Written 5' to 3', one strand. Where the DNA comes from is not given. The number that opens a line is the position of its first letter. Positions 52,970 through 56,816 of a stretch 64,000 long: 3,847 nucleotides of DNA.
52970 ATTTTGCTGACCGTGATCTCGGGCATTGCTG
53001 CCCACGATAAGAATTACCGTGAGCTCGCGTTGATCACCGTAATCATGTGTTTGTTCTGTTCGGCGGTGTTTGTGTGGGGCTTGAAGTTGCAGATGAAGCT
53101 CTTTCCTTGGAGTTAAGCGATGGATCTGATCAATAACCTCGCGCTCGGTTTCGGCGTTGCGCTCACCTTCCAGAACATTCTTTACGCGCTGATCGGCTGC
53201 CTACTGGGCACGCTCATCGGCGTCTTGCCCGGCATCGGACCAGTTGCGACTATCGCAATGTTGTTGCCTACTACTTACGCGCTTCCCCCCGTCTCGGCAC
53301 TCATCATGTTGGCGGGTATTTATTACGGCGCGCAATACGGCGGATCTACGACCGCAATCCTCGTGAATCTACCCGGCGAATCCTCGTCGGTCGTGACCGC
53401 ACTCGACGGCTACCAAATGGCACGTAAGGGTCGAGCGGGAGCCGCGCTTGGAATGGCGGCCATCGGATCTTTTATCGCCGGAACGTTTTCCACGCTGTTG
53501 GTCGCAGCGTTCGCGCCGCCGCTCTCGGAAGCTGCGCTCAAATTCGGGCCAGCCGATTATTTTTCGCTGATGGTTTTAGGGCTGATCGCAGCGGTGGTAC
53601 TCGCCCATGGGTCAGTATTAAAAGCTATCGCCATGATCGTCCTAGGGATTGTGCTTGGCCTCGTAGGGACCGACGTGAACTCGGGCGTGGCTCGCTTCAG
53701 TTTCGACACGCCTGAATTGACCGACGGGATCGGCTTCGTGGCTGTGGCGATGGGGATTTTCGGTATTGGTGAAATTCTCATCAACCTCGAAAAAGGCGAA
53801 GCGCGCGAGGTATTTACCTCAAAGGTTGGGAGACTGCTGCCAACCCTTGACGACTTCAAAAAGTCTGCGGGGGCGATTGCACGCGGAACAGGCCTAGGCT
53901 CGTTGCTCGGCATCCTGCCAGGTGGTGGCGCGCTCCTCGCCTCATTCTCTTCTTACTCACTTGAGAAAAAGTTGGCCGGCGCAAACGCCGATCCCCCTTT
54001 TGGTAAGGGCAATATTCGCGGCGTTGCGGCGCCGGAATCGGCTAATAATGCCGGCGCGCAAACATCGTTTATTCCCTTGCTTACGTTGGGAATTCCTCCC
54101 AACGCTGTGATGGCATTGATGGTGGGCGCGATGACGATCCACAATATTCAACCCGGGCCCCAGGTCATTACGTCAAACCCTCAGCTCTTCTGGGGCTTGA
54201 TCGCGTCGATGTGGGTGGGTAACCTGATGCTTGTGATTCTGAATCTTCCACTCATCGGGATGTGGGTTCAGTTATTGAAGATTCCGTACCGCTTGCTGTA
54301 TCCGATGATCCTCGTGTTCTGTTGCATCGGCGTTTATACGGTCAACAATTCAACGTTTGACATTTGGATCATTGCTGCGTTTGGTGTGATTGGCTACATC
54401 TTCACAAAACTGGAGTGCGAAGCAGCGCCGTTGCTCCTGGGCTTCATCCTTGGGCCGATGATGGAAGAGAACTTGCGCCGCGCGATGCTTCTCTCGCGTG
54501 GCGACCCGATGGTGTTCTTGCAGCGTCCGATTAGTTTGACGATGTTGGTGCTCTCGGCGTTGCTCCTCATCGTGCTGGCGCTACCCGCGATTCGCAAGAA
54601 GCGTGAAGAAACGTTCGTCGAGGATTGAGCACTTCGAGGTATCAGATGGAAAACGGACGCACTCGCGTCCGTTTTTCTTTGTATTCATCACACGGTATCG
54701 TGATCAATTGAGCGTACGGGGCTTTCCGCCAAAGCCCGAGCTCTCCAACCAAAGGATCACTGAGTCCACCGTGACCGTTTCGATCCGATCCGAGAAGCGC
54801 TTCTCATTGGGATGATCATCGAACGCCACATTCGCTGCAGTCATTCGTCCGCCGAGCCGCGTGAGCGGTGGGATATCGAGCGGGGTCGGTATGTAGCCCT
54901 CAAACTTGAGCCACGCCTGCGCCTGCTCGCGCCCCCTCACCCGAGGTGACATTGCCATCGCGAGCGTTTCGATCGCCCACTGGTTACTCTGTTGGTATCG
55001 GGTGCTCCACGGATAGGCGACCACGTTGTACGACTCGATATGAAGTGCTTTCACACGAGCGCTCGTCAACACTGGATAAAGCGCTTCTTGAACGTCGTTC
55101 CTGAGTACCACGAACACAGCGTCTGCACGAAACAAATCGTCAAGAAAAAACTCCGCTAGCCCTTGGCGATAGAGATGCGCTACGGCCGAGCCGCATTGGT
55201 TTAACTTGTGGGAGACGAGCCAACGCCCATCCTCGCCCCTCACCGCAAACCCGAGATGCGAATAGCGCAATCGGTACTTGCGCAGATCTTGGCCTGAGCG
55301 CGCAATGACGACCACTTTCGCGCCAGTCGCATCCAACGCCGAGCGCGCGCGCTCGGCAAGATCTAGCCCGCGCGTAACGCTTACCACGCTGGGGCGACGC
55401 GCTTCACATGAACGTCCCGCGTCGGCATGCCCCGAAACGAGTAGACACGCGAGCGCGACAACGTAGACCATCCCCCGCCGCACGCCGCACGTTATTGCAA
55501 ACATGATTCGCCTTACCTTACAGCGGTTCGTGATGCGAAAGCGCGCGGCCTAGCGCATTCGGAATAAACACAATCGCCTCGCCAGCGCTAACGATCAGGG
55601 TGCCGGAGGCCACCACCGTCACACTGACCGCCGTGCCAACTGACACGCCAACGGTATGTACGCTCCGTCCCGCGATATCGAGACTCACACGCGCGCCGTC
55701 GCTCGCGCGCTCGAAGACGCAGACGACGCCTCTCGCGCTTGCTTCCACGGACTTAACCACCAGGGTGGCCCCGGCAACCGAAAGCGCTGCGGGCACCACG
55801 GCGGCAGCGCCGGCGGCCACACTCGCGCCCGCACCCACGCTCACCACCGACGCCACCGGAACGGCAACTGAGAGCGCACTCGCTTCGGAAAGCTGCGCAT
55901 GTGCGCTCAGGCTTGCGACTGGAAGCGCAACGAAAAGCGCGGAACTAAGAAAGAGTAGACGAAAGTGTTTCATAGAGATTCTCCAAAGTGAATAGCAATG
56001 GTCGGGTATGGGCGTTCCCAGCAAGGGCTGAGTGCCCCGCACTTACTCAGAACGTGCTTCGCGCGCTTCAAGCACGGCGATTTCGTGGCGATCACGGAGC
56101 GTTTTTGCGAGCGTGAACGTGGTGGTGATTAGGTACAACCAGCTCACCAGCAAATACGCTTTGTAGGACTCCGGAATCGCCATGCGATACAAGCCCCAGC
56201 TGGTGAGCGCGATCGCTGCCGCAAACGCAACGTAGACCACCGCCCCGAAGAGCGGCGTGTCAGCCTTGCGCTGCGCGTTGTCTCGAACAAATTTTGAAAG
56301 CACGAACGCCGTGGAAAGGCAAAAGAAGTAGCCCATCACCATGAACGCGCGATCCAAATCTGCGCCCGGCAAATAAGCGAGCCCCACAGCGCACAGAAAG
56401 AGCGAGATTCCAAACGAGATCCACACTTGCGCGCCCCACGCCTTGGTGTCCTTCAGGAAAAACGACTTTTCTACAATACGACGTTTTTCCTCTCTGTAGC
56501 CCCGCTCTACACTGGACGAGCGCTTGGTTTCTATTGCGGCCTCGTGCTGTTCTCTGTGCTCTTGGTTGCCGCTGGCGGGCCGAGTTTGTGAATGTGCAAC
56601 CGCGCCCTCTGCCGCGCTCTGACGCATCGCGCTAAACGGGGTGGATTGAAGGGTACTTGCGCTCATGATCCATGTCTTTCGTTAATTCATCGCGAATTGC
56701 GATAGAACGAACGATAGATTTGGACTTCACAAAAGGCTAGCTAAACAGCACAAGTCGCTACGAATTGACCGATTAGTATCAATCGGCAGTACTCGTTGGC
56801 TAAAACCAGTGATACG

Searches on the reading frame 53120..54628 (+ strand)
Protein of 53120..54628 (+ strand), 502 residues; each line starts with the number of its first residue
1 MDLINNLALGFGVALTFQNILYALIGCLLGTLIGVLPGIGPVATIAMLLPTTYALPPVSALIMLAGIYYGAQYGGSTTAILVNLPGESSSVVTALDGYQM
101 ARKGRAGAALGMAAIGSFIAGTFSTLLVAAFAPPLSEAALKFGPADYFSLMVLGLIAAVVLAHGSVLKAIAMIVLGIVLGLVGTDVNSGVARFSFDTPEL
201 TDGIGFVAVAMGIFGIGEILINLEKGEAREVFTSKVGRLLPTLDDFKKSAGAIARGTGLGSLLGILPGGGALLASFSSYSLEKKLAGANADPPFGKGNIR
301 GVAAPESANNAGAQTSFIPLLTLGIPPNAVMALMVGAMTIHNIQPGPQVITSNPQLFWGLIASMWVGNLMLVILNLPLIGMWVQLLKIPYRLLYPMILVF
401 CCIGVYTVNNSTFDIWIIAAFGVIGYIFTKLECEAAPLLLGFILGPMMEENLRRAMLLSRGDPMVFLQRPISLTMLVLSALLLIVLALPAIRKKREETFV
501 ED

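Call 46: search_protein_families(library=pfam, proteins=[window:53120-54628:+], max_evalue=0.00001)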
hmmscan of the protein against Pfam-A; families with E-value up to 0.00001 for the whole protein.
window:53120-54628:+ (502 aa): 1 family
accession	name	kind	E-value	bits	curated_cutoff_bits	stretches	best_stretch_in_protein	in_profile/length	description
PF01970.21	TctA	-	7.8e-162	539.2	28.9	1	20-440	1-423/423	Tripartite tricarboxylate transporter TctA family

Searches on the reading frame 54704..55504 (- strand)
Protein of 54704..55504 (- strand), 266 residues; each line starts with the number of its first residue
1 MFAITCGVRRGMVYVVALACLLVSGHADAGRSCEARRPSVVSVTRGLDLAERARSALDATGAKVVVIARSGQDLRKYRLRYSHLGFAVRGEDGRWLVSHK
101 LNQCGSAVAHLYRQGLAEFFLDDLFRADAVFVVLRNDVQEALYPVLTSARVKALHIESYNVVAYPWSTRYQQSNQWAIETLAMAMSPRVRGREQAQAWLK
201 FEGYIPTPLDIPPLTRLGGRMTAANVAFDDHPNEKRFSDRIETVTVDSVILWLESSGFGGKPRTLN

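Call 46: search_protein_families(library=pfam, proteins=[window:54704-55504:-], max_evalue=0.00001)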
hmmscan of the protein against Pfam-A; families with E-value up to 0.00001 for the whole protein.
window:54704-55504:- (266 aa): 1 family
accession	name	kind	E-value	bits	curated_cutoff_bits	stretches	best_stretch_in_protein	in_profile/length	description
PF09916.15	DUF2145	-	2.4e-78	262.7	25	1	57-253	2-200/200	Uncharacterized protein conserved in bacteria (DUF2145)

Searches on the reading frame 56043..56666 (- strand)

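Call 46: search_protein_families(library=pfam, proteins=[window:56043-56666:-], max_evalue=0.00001)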
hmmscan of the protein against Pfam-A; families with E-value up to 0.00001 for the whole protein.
window:56043-56666:- (207 aa): 1 family
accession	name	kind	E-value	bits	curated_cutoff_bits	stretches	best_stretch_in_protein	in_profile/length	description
PF05360.19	YiaAB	-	1.3e-29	102.6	26.6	2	77-129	1-53/53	yiaA/B two helix domain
